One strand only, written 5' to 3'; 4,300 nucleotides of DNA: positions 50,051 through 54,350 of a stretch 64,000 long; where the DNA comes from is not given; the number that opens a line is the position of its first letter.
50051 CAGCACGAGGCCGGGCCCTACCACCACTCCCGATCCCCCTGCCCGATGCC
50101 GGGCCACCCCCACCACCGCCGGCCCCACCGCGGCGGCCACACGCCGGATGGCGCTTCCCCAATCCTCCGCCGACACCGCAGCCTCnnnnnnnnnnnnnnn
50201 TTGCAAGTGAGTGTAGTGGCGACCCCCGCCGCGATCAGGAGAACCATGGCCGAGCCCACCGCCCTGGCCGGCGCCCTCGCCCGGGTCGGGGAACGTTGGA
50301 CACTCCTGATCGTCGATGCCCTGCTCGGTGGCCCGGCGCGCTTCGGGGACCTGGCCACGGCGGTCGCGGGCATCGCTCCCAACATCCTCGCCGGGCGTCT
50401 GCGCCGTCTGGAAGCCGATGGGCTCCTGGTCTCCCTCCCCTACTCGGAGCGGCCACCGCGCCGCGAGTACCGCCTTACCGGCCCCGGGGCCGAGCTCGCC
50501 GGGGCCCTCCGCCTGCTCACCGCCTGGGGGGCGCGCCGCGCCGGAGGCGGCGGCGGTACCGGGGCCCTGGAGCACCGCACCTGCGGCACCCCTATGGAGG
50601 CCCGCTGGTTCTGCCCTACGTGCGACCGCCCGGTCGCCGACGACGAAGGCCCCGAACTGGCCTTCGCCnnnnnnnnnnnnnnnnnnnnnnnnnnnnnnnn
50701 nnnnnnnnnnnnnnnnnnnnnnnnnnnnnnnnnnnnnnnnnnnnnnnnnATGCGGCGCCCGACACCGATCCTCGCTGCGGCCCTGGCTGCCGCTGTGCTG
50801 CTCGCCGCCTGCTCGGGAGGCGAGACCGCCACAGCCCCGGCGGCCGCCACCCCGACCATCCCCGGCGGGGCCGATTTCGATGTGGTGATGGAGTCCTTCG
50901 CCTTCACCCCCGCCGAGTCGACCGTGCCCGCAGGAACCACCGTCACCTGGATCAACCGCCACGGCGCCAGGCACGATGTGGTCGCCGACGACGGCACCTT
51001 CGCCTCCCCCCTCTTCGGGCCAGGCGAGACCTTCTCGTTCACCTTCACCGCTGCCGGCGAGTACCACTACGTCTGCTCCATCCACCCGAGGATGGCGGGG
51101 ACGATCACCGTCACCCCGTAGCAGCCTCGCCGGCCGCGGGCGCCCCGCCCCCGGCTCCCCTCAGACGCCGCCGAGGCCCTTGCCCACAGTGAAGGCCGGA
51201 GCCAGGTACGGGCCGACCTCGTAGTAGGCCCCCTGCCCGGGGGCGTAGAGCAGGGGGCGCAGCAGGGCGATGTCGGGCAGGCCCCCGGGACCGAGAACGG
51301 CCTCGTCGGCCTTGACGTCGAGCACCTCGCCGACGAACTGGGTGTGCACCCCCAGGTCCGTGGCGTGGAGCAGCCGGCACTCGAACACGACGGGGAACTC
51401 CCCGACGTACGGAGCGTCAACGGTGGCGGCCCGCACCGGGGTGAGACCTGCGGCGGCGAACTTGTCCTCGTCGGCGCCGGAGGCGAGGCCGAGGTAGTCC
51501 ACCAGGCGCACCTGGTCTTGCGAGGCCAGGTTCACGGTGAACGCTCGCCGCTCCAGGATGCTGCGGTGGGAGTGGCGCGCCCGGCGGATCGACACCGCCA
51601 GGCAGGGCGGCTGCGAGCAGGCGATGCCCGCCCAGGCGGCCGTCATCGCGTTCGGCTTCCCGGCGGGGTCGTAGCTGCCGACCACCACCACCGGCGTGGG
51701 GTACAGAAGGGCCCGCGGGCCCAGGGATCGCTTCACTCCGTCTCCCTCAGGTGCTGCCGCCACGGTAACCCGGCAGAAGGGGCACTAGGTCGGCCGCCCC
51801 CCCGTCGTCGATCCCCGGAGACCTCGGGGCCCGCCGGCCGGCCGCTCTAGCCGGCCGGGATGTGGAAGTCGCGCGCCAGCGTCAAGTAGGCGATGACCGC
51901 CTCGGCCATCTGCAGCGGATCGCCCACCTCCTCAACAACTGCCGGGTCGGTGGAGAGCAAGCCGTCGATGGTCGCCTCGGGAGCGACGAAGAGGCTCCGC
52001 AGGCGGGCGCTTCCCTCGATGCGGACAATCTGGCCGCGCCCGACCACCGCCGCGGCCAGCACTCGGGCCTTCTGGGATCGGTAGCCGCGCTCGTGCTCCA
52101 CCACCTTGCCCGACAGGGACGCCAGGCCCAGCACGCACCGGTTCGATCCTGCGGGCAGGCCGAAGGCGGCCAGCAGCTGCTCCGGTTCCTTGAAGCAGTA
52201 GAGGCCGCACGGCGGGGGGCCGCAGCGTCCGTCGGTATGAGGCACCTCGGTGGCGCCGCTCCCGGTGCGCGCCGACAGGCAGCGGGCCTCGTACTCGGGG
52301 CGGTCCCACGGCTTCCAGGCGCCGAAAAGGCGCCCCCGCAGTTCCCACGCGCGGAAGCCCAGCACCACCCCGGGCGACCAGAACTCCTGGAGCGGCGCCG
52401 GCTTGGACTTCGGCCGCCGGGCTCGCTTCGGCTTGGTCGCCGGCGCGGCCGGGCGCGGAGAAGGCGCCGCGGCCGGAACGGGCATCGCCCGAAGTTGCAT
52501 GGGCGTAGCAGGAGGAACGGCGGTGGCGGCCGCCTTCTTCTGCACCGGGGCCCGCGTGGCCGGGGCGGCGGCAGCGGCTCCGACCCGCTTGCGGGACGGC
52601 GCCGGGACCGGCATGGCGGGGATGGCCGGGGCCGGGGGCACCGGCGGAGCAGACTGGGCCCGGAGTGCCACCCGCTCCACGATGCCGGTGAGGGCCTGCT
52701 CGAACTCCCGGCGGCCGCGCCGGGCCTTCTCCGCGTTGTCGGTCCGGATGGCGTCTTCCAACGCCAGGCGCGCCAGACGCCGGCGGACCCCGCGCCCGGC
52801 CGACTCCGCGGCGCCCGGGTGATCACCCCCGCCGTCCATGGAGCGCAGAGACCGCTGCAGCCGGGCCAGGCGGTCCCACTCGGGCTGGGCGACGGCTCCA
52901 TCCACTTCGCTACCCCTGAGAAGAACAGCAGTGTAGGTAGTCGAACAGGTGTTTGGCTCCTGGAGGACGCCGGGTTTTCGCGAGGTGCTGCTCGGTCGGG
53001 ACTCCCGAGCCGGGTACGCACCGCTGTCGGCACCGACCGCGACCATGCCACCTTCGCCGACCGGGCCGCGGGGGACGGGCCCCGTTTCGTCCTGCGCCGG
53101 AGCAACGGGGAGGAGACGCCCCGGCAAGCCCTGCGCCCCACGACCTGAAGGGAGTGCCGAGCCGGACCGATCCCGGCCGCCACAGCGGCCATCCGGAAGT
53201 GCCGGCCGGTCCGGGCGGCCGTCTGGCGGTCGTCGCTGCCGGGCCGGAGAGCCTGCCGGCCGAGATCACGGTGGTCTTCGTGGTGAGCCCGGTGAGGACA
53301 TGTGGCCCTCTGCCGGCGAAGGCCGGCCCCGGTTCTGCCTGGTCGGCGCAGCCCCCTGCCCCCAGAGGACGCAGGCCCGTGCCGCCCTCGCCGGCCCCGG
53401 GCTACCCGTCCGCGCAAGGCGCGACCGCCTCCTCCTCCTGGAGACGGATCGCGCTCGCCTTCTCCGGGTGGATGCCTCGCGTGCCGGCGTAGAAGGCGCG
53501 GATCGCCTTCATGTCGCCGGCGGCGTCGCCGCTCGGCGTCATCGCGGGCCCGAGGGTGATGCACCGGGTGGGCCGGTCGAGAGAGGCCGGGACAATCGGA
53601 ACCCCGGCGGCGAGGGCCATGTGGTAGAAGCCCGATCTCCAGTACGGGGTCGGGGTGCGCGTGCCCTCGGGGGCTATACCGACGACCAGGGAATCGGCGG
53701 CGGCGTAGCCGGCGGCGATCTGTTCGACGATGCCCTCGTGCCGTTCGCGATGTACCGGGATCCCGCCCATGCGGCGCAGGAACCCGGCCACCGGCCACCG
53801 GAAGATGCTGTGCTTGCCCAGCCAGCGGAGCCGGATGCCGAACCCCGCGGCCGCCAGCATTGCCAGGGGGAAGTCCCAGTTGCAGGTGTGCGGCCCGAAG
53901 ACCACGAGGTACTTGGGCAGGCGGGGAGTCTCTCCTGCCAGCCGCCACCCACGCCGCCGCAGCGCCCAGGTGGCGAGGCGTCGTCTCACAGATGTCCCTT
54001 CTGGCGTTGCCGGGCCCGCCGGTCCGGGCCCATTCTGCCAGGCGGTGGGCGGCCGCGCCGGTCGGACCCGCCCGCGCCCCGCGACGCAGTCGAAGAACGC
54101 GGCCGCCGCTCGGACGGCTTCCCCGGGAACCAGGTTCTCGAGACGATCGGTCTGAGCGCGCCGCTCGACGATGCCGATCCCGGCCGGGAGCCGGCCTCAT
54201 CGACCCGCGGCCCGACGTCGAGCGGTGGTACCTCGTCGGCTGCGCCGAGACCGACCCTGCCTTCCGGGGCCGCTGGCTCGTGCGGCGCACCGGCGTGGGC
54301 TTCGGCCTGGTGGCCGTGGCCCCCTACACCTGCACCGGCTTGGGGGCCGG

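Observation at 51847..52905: Second copy of the gene-C domain protein, not linked to genes A or B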

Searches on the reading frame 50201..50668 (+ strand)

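Call 8: search_protein_families(library=pfam, proteins=[window:50201-50668:+], max_evalue=0.01)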
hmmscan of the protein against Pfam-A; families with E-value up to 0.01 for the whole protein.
window:50201-50668:+ (156 aa): 2 families
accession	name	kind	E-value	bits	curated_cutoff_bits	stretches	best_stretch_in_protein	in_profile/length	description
PF01638.23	HxlR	-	9.3e-21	73.9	20.8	1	29-112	2-85/91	HxlR-like helix-turn-helix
PF03551.20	PadR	-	0.0068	16.8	27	1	67-98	38-71/75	Transcriptional regulator PadR-like family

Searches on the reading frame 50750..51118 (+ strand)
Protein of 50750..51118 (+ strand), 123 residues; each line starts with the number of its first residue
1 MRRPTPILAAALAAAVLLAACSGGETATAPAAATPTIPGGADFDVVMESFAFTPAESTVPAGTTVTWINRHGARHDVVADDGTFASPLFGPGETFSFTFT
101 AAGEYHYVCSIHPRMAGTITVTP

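Call 8: search_protein_families(library=pfam, proteins=[window:50750-51118:+], max_evalue=0.01)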
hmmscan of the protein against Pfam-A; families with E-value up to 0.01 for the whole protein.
window:50750-51118:+ (123 aa): 2 families
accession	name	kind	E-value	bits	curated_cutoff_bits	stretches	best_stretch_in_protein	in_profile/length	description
PF00127.26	Copper-bind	-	2e-13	51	21.2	1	47-121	9-98/99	Copper binding proteins, plastocyanin/azurin family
PF13473.12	Cupredoxin_1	-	1.2e-09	38.5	27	1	15-121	6-104/104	Cupredoxin-like domain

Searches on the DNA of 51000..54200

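Call 22: search_rna_families(source=window, start=51000, end=54200, threshold=evalue, max_evalue=1)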
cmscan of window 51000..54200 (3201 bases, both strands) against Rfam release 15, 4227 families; matches with E-value up to 1: 0.
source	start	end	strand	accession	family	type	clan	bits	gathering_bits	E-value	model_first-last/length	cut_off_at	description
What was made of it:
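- Tried and rejected: Rfam found nothing in 51000-54200 at E <= 1 (call 22), so there is no known riboswitch or leader RNA.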
